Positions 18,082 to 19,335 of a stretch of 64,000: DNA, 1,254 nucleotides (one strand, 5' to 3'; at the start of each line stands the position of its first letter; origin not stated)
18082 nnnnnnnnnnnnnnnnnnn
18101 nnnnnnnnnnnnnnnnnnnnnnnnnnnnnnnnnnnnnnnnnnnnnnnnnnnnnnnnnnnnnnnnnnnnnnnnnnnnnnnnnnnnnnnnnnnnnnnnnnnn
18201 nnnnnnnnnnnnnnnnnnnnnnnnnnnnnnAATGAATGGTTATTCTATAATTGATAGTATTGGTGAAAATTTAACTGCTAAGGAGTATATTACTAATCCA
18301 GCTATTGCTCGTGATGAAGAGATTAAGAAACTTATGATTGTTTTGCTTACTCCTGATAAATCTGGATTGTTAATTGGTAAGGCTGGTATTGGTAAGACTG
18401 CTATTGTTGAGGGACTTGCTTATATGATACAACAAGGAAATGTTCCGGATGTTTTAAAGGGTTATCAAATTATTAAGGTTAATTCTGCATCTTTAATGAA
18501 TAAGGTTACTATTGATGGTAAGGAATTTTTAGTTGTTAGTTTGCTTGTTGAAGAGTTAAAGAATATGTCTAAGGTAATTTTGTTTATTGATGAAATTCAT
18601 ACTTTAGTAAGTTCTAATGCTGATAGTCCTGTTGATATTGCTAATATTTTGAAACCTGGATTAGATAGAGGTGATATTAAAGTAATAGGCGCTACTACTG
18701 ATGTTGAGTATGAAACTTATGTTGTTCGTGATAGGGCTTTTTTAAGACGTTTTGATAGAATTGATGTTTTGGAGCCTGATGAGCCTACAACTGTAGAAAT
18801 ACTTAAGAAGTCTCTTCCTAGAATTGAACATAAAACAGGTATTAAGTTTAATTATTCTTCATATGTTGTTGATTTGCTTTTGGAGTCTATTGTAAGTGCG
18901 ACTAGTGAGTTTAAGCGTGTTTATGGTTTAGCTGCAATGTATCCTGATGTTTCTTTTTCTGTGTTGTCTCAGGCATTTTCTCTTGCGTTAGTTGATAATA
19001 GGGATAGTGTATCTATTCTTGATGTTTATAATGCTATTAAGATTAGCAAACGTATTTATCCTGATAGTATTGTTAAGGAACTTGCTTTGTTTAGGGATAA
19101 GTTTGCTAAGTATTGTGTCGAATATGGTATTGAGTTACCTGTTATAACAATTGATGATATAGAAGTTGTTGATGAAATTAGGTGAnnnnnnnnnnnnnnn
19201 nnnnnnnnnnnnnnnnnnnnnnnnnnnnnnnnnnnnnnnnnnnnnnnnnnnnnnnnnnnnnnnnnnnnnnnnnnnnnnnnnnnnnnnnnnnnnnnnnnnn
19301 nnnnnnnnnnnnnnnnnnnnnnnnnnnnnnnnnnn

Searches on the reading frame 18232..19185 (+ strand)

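Call 42: search_protein_families(library=pfam, proteins=[window:18232-19185:+], max_evalue=0.001)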
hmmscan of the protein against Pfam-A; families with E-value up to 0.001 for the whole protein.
window:18232-19185:+ (317 aa): 5 families
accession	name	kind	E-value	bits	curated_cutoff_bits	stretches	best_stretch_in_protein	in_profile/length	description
PF00004.35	AAA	-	6.7e-12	46.4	21.2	1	46-176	2-125/131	ATPase family associated with various cellular activities (AAA)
PF05621.17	TniB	-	5.2e-06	26.5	22.4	1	102-178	108-183/189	Bacterial TniB protein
PF07728.20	AAA_5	-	9.9e-06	26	22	1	46-128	3-81/139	AAA domain (dynein-related subfamily)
PF13191.12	AAA_16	-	0.00039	21.4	32.6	0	26-63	4-45/167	AAA ATPase domain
PF13401.12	AAA_22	-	0.00055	20.7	27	0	42-129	5-97/130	AAA domain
